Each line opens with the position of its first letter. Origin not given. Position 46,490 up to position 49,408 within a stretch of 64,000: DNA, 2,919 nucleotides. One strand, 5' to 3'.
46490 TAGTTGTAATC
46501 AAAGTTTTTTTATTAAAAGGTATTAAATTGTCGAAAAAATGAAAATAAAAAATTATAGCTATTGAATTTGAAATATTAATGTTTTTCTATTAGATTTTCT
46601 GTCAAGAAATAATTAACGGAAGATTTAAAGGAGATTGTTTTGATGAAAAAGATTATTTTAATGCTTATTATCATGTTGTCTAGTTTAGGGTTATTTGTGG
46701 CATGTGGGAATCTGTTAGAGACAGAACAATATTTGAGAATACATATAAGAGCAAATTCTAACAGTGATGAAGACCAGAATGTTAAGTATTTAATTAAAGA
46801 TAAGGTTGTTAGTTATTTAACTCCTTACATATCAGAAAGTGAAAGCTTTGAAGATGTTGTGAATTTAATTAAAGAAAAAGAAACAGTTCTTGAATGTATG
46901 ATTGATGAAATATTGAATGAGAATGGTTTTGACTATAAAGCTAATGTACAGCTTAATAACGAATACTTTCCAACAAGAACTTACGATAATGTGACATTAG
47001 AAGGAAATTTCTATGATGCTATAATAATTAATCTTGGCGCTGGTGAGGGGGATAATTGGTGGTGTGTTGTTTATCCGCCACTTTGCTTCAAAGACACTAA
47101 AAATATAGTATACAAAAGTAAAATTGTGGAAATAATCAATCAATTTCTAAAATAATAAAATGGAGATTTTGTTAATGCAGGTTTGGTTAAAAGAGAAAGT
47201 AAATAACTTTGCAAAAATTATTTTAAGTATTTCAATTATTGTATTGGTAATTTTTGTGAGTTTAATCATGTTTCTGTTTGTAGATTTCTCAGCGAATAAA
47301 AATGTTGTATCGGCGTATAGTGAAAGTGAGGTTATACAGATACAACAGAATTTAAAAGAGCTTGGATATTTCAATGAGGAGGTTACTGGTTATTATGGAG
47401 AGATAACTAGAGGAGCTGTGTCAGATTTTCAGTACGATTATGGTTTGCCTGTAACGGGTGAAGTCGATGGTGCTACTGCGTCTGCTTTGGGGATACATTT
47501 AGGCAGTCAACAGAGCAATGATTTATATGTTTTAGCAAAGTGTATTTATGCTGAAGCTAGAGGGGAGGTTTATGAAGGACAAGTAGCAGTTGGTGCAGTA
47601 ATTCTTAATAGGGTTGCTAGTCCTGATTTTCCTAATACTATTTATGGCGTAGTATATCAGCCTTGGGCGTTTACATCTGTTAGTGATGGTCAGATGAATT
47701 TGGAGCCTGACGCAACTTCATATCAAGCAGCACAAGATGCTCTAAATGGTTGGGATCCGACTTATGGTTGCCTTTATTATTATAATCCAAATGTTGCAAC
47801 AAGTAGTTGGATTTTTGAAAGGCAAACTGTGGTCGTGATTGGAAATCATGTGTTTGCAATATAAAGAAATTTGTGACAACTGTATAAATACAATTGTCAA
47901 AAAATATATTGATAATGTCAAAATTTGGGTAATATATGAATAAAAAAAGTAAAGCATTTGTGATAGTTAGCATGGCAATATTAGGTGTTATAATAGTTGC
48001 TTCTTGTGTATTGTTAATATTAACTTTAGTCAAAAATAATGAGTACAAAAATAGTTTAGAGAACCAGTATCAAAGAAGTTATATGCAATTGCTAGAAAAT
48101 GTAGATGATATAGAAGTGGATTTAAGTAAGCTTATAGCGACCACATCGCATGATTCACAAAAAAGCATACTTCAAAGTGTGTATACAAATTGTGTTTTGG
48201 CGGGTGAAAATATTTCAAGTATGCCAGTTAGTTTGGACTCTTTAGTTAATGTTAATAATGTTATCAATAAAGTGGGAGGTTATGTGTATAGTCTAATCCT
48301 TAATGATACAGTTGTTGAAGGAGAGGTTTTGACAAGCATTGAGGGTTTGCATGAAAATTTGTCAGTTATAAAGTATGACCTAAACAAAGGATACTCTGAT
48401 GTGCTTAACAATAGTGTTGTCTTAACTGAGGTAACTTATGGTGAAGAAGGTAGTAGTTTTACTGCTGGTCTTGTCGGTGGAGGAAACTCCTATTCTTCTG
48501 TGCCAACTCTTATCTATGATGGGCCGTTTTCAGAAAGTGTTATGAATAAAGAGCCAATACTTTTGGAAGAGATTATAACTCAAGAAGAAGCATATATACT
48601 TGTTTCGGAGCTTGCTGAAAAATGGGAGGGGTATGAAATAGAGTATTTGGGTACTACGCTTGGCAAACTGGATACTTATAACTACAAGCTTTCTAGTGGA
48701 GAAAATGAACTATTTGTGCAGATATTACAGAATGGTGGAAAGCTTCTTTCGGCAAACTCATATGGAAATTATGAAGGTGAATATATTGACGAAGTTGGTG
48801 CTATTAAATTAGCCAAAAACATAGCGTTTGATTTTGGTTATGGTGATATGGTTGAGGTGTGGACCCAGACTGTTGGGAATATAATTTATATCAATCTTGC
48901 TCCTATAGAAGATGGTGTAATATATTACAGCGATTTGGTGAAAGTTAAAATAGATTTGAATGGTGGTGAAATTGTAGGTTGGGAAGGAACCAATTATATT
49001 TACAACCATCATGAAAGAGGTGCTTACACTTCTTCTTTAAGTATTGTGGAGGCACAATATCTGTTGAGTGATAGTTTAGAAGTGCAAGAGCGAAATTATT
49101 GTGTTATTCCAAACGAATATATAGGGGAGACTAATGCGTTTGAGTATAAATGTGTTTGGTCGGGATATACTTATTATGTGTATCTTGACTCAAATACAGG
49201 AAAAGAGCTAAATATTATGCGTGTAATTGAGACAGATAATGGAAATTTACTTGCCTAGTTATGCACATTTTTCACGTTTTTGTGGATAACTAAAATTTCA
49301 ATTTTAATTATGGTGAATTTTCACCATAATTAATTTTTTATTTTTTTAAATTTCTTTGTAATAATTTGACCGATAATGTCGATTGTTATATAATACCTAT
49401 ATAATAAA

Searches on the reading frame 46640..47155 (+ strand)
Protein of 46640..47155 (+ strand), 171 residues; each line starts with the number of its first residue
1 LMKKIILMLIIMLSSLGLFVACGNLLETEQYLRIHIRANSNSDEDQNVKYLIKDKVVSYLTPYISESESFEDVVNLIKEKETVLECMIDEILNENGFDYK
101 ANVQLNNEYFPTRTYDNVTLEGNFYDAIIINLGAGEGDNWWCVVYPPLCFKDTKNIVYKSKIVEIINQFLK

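Call 10: search_protein_families(library=pfam, proteins=[window:46640-47155:+], max_evalue=0.001)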
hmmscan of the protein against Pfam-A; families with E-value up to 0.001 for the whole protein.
window:46640-47155:+ (171 aa): 1 family
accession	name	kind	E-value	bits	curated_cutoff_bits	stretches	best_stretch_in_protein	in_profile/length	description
PF09551.15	Spore_II_R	-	2.9e-41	141.4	25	1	29-154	2-127/128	Stage II sporulation protein R (spore_II_R)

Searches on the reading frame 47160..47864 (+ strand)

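Call 10: search_protein_families(library=pfam, proteins=[window:47160-47864:+], max_evalue=0.001)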
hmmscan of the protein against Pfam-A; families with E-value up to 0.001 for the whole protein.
window:47160-47864:+ (234 aa): 2 families
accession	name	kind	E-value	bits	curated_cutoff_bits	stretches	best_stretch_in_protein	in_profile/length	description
PF07486.17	Hydrolase_2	-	2.6e-36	124.7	27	1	135-233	1-100/100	Cell Wall Hydrolase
PF01471.23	PG_binding_1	-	2.5e-19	69.7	23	1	55-110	2-57/57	Putative peptidoglycan binding domain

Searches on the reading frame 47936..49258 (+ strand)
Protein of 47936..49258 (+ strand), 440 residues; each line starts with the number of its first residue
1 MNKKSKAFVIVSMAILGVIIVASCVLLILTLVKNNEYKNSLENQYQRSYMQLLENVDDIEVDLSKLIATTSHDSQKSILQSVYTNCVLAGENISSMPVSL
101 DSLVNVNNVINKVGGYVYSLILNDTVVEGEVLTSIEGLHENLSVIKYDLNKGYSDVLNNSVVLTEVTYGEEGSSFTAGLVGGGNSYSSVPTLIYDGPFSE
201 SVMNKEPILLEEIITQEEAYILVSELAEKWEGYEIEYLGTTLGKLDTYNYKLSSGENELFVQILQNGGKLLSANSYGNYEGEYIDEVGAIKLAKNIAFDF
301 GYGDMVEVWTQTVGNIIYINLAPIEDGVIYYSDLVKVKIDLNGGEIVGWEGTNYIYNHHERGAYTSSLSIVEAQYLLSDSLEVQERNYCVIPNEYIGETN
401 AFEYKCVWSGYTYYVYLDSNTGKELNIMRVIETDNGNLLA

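Call 10: search_protein_families(library=pfam, proteins=[window:47936-49258:+], max_evalue=0.001)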
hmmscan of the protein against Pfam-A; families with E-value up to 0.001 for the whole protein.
window:47936-49258:+ (440 aa): 2 families
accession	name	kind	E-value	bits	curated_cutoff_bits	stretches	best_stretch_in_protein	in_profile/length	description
PF14620.12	YPEB_PepSY1-2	-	4.4e-28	99.1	31.7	1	186-361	12-192/195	YpeB sporulation, PepSY1 and PepSY2 domains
PF20769.2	YPEB_N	-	1.1e-20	74.4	27.3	1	34-161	2-132/136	YpeB N-terminal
